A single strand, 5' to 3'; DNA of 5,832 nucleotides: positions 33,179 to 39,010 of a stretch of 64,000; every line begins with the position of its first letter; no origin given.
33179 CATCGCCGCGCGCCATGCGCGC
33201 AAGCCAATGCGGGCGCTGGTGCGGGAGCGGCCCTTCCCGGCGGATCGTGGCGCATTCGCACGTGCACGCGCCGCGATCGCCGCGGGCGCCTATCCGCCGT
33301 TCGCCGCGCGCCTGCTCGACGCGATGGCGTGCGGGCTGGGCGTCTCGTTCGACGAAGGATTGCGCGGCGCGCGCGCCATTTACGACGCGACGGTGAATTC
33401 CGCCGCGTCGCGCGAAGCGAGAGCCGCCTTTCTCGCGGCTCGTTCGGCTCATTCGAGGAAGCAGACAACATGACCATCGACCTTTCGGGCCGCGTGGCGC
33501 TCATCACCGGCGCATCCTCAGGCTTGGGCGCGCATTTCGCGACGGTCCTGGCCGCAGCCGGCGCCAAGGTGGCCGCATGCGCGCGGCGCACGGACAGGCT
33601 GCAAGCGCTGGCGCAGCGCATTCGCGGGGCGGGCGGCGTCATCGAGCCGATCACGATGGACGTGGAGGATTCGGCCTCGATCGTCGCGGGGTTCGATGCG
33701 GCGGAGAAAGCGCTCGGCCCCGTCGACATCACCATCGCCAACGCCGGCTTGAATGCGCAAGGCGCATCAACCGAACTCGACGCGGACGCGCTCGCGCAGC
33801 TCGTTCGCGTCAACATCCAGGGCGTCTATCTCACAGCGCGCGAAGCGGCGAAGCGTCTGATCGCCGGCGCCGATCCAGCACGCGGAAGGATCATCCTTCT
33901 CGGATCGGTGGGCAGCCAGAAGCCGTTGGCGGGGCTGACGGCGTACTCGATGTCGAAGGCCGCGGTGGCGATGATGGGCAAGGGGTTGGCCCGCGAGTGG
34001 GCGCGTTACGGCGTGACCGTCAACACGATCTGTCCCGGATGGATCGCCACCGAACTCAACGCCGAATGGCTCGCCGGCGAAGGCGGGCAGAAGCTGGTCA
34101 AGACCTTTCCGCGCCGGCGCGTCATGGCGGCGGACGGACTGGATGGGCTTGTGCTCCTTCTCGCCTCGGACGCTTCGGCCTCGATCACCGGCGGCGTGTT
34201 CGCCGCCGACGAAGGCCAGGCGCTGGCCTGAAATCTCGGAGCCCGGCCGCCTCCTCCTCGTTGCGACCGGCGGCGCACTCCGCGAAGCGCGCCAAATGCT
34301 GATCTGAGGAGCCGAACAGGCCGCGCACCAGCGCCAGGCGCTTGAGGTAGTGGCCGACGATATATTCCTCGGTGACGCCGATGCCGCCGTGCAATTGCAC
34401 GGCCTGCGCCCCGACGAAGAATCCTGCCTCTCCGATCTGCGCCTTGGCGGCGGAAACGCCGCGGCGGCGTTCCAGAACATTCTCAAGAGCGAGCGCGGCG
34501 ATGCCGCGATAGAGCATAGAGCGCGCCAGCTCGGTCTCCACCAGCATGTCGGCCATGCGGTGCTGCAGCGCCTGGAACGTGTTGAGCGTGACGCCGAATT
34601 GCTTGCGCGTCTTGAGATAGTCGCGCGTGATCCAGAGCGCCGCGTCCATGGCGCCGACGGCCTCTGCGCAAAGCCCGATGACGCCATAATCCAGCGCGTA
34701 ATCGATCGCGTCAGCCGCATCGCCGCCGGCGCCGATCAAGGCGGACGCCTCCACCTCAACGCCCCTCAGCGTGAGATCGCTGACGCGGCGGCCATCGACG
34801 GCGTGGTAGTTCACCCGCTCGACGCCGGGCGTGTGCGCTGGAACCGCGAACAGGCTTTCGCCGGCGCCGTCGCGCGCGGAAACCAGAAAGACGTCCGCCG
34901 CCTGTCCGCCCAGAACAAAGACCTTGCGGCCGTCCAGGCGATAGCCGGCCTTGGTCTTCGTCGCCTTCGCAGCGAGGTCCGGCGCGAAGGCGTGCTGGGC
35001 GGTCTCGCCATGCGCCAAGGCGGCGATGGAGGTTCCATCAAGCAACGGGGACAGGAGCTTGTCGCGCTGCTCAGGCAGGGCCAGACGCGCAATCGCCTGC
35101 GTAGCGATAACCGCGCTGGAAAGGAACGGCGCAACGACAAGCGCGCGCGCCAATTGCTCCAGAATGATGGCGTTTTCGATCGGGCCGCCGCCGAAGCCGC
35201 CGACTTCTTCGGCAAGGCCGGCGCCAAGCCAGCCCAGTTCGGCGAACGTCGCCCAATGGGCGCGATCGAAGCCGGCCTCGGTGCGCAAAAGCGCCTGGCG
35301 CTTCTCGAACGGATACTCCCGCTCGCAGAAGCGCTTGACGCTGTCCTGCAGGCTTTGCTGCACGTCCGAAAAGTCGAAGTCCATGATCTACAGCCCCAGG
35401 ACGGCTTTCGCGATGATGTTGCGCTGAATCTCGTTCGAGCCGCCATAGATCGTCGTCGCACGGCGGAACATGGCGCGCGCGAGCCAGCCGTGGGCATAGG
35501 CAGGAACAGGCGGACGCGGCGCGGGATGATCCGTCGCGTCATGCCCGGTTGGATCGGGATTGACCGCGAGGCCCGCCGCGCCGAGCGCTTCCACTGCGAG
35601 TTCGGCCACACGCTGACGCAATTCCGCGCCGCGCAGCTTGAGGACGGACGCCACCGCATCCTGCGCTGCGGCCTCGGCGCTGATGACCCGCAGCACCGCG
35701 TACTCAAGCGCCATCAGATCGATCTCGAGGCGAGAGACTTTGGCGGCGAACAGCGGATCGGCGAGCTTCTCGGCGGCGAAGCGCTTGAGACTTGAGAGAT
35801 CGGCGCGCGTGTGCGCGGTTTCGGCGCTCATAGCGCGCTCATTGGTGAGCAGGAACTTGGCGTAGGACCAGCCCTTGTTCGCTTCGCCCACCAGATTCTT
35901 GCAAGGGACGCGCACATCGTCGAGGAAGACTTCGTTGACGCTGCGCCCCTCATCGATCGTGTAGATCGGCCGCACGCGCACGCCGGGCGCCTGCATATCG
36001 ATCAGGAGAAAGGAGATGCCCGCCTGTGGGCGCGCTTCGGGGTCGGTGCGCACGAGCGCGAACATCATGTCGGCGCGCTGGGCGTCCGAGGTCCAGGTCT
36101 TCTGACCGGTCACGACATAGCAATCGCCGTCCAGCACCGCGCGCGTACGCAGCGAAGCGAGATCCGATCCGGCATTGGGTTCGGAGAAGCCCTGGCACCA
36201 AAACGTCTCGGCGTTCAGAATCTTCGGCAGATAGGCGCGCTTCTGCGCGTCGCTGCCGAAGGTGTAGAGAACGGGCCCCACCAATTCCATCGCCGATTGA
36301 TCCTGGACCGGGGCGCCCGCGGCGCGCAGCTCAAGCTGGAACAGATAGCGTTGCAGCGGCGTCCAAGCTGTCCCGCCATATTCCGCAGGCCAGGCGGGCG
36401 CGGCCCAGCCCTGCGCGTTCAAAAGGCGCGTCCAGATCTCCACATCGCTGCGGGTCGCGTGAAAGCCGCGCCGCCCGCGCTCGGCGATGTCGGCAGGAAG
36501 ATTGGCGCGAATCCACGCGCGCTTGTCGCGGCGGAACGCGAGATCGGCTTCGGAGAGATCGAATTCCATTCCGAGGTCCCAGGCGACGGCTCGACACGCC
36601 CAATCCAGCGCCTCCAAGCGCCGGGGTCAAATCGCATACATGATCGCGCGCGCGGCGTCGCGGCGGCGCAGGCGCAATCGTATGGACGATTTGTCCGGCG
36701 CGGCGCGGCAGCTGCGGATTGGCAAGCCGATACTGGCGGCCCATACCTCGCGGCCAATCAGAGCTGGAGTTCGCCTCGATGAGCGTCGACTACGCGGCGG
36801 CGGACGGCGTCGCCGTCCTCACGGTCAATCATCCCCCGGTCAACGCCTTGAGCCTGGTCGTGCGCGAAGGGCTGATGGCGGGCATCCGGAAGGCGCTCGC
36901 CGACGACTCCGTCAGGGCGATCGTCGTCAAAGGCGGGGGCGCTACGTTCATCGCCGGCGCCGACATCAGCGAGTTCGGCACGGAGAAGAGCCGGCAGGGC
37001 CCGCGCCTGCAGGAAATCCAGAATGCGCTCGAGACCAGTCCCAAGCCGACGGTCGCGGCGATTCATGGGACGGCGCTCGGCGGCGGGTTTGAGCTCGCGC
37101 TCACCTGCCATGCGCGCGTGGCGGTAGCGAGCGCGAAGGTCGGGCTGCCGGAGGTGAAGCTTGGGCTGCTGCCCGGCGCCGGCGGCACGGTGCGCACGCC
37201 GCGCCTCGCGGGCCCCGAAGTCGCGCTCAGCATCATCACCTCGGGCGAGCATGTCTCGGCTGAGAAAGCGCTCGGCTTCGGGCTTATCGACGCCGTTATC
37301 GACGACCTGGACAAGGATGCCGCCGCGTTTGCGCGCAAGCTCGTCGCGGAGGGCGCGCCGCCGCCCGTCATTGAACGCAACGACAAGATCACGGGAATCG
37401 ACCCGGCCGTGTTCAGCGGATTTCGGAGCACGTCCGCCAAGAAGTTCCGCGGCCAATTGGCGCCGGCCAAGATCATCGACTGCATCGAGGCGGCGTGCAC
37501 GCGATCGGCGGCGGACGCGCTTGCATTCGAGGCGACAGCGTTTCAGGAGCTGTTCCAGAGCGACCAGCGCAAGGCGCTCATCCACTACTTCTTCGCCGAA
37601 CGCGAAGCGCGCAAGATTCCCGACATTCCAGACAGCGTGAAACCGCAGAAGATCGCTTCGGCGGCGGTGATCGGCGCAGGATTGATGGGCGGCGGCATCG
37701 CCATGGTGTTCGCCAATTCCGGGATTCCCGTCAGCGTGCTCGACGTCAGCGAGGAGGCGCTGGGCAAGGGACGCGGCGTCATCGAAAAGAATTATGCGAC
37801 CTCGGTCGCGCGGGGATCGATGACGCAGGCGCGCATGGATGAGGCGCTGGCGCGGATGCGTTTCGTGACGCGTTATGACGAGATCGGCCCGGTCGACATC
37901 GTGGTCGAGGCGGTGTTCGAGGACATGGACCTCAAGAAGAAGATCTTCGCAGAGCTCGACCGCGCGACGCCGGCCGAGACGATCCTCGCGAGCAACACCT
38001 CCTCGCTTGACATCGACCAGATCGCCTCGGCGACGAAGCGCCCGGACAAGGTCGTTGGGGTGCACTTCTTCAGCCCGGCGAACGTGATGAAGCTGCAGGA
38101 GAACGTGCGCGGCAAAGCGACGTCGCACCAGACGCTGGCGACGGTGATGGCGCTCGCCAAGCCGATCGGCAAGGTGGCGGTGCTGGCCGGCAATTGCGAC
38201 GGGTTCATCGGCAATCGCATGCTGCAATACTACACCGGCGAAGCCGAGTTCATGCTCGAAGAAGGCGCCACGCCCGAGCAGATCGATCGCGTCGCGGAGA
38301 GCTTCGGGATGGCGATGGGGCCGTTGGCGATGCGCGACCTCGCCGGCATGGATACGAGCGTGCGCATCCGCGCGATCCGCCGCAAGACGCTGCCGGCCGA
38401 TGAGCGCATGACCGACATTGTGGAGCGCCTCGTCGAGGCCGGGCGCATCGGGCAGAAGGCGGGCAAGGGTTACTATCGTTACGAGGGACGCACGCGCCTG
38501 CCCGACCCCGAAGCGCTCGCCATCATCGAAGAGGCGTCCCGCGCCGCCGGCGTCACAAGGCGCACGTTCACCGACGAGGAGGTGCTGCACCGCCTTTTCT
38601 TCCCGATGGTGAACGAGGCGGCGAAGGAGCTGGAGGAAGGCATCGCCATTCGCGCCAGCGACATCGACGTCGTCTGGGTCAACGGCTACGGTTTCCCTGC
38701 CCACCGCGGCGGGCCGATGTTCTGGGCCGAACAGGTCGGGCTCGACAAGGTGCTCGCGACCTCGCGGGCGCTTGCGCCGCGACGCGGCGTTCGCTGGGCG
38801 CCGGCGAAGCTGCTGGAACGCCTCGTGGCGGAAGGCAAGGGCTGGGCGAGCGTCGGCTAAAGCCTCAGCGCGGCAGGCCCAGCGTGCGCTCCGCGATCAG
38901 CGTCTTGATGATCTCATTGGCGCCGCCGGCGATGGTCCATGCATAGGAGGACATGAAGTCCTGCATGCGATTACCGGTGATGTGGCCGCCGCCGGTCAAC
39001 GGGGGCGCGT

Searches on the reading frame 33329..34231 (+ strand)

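Call 26: search_protein_families(library=pfam, proteins=[window:33329-34231:+], max_evalue=0.01)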
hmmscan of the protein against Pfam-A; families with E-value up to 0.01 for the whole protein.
window:33329-34231:+ (300 aa): 5 families
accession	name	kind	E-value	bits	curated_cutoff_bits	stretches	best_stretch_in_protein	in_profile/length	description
PF00106.31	adh_short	-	7.3e-51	172.9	26.6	1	55-249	1-192/195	short chain dehydrogenase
PF13561.12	adh_short_C2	-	1.3e-43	149.8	27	1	61-296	1-234/236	Enoyl-(Acyl carrier protein) reductase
PF08659.16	KR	-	5.2e-09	36.7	22.6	1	57-167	3-117/180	KR domain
PF02882.25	THF_DHG_CYH_C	-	0.00094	19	27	1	46-96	28-78/160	Tetrahydrofolate dehydrogenase/cyclohydrolase, NAD(P)-binding domain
PF01370.27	Epimerase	-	0.00096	19.1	20.9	1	57-225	1-161/240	NAD dependent epimerase/dehydratase family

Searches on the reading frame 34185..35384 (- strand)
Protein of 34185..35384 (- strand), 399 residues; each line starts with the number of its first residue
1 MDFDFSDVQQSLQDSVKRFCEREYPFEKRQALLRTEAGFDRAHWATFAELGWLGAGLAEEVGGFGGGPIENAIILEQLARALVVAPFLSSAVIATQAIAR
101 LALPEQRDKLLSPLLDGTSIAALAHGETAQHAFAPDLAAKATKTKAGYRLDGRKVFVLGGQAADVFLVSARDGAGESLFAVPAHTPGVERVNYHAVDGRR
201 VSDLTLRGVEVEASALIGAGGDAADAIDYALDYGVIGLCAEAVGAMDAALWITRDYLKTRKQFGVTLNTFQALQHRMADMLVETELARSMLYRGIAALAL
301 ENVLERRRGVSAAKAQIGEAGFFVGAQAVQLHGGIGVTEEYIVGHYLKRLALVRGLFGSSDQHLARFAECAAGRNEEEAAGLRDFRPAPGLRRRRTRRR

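Call 15: search_protein_families(library=pfam, proteins=[window:34185-35384:-], max_evalue=0.001)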
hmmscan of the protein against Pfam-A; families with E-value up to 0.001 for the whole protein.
window:34185-35384:- (399 aa): 4 families
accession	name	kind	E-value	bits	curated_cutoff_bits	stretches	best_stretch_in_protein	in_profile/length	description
PF00441.29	Acyl-CoA_dh_1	-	5e-25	88.8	22.4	1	227-368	7-146/150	Acyl-CoA dehydrogenase, C-terminal domain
PF02771.21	Acyl-CoA_dh_N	-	8.6e-20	71.7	22.9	1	7-117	2-112/113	Acyl-CoA dehydrogenase, N-terminal domain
PF02770.24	Acyl-CoA_dh_M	-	1.1e-07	32.4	33.3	1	141-204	21-92/97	Acyl-CoA dehydrogenase, middle domain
PF08028.16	Acyl-CoA_dh_2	-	3.3e-05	24.6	22.7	1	236-341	1-114/134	Acyl-CoA dehydrogenase, C-terminal domain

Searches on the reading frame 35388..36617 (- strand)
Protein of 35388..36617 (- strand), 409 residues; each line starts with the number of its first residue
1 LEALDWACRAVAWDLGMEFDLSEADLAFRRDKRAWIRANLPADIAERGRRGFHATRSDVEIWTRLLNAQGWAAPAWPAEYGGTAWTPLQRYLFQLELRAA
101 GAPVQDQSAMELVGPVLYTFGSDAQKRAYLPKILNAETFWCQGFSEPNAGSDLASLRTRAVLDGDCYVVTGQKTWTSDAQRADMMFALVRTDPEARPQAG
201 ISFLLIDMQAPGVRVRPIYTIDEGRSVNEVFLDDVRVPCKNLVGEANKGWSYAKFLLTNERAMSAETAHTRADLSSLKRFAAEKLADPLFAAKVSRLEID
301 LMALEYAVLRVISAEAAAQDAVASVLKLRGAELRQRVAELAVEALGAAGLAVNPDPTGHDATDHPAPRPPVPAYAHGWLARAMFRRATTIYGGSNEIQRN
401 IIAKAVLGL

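Call 15: search_protein_families(library=pfam, proteins=[window:35388-36617:-], max_evalue=0.001)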
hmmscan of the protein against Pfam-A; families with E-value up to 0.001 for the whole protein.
window:35388-36617:- (409 aa): 3 families
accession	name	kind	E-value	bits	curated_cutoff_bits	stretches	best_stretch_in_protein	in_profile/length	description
PF02770.24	Acyl-CoA_dh_M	-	2.6e-19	69.6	33.3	1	141-234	1-96/97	Acyl-CoA dehydrogenase, middle domain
PF00441.29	Acyl-CoA_dh_1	-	9.5e-18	65.2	22.4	1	247-407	1-150/150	Acyl-CoA dehydrogenase, C-terminal domain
PF02771.21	Acyl-CoA_dh_N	-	5.3e-14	53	22.9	1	23-136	2-112/113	Acyl-CoA dehydrogenase, N-terminal domain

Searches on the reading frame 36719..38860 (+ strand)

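Call 15: search_protein_families(library=pfam, proteins=[window:36719-38860:+], max_evalue=0.001)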
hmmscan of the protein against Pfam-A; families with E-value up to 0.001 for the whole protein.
window:36719-38860:+ (713 aa): 4 families
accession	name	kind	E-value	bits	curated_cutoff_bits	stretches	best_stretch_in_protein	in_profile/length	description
PF02737.24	3HCDH_N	-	2.8e-62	210.3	22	1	315-492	2-179/180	3-hydroxyacyl-CoA dehydrogenase, NAD binding domain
PF00378.25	ECH_1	-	2.4e-38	132.4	27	1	29-210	4-192/251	Enoyl-CoA hydratase/isomerase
PF00725.27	3HCDH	-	3.7e-35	120.8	22.1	2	495-588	1-97/97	3-hydroxyacyl-CoA dehydrogenase, C-terminal domain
PF16113.10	ECH_2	-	4.9e-24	85.9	27.2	1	33-210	3-186/335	Enoyl-CoA hydratase/isomerase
